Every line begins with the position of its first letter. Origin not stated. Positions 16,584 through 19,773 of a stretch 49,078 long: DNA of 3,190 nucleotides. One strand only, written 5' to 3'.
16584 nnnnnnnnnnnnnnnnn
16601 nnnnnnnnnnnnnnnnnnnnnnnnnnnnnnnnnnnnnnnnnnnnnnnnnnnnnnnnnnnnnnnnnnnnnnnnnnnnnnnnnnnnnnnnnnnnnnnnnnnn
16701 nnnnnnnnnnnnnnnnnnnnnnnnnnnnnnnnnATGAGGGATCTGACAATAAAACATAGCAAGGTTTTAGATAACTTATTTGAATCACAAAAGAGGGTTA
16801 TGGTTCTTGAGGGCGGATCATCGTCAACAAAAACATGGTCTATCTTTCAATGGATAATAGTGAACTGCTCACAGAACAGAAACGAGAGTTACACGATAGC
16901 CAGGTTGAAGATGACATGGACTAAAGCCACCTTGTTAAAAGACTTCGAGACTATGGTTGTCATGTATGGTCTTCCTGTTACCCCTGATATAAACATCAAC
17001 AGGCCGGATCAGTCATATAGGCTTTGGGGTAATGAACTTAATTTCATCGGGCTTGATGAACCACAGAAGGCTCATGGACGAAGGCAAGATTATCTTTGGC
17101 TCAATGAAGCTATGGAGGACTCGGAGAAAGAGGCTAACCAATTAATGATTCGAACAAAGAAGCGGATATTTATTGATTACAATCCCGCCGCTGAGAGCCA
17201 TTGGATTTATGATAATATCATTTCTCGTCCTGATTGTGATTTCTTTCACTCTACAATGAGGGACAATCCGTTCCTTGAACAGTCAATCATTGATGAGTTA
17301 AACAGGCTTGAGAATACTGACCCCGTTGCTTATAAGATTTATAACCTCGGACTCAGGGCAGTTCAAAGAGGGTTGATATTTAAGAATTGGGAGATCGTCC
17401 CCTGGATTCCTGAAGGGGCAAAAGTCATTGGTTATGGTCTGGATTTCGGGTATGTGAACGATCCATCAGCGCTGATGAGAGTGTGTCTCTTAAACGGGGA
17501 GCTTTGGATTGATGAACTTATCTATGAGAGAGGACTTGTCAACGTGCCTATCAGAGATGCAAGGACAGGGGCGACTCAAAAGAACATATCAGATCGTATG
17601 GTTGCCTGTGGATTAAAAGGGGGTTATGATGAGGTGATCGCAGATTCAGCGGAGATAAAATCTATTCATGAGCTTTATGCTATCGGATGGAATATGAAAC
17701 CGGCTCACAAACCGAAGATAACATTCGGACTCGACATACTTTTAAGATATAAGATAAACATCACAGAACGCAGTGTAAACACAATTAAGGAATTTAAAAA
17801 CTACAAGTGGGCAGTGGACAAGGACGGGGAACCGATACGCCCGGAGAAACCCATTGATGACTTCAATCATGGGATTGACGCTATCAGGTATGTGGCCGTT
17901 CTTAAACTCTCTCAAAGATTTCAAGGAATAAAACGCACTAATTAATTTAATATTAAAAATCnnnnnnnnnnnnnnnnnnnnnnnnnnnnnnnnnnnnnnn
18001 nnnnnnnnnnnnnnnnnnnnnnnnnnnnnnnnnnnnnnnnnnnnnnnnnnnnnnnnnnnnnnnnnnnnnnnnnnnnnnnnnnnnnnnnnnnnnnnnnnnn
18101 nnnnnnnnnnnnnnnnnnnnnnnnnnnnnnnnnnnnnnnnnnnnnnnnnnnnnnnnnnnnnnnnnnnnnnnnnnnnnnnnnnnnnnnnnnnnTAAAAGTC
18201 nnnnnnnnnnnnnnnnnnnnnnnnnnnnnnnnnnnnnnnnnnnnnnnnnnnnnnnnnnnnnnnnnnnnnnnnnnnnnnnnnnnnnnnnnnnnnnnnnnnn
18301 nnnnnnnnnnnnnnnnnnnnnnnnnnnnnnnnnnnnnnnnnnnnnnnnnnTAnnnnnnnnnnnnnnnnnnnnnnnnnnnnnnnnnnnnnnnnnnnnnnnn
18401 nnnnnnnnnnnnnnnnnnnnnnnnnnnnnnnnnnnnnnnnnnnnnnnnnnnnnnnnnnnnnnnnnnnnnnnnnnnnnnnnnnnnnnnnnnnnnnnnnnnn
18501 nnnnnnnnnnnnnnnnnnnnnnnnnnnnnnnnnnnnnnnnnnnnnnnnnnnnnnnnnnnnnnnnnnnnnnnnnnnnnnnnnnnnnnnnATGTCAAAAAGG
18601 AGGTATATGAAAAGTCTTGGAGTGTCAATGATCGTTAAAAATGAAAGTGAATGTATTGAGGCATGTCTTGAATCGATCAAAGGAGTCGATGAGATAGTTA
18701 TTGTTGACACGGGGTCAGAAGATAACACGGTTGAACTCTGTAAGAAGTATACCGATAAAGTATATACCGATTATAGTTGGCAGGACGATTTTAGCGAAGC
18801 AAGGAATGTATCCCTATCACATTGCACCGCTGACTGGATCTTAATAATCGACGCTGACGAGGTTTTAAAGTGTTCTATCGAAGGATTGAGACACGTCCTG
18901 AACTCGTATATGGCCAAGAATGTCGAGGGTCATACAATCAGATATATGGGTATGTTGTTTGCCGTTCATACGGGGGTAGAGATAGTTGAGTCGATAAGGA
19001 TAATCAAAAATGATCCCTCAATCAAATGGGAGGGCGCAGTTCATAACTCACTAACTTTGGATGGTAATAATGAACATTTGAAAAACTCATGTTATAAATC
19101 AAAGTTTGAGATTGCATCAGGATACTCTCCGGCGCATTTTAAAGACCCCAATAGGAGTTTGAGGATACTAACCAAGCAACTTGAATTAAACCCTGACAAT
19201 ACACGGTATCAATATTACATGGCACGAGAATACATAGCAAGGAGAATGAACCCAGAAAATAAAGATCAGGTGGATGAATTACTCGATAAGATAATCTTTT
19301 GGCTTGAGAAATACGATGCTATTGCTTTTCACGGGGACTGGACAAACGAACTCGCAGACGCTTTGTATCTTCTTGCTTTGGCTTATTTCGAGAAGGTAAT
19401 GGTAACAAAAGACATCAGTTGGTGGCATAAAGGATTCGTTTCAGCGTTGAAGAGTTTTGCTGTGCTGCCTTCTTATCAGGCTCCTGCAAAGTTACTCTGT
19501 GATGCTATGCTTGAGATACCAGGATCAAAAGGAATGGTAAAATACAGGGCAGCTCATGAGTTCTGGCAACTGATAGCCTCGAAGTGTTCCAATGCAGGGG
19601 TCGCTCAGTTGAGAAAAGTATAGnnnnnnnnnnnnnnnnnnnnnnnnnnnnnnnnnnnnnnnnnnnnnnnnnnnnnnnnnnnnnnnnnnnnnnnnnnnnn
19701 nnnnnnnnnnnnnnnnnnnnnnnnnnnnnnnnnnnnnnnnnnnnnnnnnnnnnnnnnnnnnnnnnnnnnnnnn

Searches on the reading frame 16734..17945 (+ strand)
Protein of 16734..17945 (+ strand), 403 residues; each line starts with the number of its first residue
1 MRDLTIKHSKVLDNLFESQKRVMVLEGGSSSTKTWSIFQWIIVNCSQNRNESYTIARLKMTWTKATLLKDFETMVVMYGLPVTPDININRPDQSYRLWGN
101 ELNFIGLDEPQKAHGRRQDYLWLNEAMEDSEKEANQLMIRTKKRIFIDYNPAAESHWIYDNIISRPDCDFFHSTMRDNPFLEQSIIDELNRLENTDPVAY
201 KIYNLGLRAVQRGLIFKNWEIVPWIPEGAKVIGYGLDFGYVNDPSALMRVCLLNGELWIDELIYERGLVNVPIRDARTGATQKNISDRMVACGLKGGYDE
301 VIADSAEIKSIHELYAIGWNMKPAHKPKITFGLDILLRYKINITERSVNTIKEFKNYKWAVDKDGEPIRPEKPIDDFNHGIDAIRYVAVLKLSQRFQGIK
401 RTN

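Call 27: search_protein_families(library=phrogs, proteins=[window:16734-17945:+], max_evalue=0.00001)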
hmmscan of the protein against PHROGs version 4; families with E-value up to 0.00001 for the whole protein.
window:16734-17945:+ (403 aa): 6 families
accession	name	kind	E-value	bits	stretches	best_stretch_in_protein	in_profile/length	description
phrog_3717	-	head and packaging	1.3e-28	101.3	1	4-248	7-268/277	terminase large subunit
phrog_2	-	head and packaging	3.9e-28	99.7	1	14-388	265-589/807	terminase large subunit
phrog_5653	-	head and packaging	2.9e-22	80.4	1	210-388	5-177/199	terminase large subunit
phrog_6672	-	head and packaging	1.3e-17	64.7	1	299-389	35-127/145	terminase large subunit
phrog_22023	-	unknown function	4.5e-08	34.5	1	145-265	25-148/153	-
phrog_10250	-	head and packaging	4.8e-06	27.5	0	194-393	4-217/228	terminase large subunit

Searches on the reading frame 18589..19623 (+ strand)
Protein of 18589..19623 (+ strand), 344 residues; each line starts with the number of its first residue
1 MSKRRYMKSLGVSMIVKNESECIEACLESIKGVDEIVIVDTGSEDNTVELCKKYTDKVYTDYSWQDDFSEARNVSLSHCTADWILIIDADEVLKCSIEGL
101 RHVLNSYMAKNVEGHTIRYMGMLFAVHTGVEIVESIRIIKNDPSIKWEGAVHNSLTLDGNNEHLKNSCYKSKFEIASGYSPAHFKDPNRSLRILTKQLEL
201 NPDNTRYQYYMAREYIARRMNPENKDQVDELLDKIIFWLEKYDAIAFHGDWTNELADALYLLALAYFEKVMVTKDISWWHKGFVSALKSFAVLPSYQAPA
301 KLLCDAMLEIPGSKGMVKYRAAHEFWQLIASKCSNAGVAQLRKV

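Call 27: search_protein_families(library=phrogs, proteins=[window:18589-19623:+], max_evalue=0.00001)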
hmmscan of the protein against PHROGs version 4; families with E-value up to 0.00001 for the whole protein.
window:18589-19623:+ (344 aa): 1 family
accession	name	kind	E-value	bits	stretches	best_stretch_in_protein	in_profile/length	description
phrog_13126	-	moron, auxiliary metabolic gene and host takeover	1.7e-31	110.8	1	10-234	3-210/394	beta-1,4-glycosyltransferase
